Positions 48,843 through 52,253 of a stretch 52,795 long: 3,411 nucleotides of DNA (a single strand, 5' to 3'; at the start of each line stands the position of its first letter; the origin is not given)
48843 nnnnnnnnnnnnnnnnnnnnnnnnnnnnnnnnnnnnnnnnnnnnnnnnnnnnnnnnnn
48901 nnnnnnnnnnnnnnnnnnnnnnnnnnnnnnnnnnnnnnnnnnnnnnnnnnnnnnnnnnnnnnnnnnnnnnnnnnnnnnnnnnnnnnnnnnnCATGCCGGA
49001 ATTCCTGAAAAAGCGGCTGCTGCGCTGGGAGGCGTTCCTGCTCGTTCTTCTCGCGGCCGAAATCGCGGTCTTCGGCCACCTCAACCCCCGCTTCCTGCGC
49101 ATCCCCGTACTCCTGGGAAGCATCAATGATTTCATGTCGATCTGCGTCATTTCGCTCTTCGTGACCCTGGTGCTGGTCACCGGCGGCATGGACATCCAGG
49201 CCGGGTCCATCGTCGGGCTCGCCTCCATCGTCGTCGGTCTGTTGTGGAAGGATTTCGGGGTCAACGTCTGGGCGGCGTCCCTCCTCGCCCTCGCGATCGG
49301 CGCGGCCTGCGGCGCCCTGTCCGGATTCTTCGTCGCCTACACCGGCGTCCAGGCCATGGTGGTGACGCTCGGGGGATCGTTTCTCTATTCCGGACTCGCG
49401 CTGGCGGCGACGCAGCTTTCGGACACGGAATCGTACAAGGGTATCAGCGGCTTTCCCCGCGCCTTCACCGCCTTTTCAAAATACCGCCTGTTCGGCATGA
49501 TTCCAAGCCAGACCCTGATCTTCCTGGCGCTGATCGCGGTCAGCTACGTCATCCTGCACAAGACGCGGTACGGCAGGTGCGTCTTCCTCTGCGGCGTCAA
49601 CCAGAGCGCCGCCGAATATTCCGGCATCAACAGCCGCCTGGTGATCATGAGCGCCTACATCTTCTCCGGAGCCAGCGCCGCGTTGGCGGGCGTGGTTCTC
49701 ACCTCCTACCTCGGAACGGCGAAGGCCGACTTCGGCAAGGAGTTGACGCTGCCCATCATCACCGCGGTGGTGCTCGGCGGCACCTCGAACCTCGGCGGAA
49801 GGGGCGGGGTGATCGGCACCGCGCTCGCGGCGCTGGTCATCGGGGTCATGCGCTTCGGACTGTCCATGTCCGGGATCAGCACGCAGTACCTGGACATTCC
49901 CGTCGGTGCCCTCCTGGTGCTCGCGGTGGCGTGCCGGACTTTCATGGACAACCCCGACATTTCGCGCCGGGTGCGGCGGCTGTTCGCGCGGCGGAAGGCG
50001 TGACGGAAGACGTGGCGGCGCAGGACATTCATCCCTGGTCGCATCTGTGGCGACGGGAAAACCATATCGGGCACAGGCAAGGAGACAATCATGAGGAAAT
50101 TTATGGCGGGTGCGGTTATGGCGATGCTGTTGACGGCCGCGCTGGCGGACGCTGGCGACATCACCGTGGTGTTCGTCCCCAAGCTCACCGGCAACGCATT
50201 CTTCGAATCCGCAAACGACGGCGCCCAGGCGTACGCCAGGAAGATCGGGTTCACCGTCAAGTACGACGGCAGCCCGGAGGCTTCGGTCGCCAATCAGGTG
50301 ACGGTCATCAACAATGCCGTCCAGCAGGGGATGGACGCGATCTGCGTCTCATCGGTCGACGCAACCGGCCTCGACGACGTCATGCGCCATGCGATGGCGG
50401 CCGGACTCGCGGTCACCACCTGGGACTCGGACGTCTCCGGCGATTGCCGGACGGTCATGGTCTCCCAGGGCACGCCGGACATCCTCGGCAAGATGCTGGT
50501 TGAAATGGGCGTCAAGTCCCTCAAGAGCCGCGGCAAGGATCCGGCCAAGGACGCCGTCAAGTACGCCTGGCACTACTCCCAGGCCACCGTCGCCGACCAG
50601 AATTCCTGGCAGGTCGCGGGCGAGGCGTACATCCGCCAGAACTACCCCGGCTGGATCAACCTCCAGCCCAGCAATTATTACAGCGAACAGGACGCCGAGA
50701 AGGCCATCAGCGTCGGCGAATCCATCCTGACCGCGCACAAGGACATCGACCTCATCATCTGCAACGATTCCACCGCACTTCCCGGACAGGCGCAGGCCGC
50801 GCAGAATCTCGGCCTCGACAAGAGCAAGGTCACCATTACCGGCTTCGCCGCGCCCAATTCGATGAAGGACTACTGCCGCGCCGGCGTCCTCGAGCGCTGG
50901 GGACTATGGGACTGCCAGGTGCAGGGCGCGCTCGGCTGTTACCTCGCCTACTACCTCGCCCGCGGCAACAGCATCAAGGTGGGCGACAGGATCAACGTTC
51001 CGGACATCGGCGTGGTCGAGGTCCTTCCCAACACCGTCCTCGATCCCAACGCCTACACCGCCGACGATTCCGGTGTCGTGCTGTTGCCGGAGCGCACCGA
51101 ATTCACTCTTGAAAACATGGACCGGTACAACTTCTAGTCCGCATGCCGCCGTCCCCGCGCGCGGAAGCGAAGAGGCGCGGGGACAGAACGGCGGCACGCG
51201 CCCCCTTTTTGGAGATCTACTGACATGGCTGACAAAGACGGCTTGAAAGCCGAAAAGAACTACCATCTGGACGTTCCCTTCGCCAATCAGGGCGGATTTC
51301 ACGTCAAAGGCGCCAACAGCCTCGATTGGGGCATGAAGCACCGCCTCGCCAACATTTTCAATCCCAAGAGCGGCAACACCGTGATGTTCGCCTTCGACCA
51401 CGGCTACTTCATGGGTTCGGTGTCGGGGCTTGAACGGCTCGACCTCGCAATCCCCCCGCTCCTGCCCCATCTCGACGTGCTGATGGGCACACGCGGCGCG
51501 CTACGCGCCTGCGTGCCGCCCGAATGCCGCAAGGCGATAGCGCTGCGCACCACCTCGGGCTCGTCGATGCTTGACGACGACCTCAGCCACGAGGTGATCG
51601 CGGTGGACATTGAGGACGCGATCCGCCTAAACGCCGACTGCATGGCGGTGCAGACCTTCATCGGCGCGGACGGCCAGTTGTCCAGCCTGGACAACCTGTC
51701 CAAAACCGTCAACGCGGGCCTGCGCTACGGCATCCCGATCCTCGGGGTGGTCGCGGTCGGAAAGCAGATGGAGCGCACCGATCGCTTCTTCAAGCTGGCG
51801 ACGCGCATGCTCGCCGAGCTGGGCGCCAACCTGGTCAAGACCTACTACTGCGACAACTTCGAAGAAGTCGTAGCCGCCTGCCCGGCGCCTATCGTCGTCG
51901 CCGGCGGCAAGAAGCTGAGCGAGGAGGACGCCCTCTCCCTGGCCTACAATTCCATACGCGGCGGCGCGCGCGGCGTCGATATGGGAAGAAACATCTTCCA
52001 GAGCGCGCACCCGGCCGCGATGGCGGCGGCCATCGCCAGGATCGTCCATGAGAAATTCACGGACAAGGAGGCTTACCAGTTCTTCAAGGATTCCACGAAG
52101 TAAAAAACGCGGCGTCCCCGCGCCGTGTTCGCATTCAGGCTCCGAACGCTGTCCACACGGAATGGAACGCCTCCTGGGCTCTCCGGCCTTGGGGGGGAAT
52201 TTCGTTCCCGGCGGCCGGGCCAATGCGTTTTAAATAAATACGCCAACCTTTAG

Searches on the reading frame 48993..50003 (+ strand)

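Call 82: search_protein_families(library=pfam, proteins=[window:48993-50003:+])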
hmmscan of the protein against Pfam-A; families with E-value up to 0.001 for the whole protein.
window:48993-50003:+ (336 aa): 1 family
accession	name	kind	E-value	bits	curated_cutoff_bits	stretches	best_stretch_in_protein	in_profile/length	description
PF02653.21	BPD_transp_2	-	6.8e-38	130.8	26.8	1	41-312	3-269/269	Branched-chain amino acid transport system / permease component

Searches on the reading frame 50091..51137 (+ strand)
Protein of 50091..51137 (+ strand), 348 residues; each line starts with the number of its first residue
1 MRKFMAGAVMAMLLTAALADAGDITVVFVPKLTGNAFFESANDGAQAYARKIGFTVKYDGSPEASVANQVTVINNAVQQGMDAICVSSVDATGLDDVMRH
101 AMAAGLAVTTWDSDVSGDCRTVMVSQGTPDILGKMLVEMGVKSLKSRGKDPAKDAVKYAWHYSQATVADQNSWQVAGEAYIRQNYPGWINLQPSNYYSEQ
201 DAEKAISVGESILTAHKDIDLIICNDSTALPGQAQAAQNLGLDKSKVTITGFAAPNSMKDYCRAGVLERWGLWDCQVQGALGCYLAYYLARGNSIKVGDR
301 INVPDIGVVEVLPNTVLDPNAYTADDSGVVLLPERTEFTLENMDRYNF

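Call 82: search_protein_families(library=pfam, proteins=[window:50091-51137:+])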
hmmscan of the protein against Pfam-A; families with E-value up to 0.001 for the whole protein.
window:50091-51137:+ (348 aa): 1 family
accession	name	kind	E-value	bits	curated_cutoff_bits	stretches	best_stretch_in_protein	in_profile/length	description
PF13407.12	Peripla_BP_4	-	8.9e-53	179.9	35.1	1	26-293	1-257/258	Periplasmic binding protein domain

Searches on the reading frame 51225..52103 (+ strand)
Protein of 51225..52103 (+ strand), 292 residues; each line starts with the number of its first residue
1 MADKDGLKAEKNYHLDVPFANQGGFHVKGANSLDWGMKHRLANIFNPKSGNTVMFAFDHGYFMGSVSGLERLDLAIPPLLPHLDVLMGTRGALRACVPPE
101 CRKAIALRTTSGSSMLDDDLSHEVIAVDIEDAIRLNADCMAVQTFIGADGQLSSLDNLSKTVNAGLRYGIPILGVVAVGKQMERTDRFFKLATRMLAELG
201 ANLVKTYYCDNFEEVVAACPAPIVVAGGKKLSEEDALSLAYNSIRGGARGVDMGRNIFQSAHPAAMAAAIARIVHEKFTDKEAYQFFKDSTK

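Call 82: search_protein_families(library=pfam, proteins=[window:51225-52103:+])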
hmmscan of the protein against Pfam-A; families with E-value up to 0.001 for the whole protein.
window:51225-52103:+ (292 aa): 1 family
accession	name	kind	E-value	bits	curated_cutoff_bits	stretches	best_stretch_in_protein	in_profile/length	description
PF01791.15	DeoC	-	5.2e-14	52.9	23.8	1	112-260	65-229/229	DeoC/LacD family aldolase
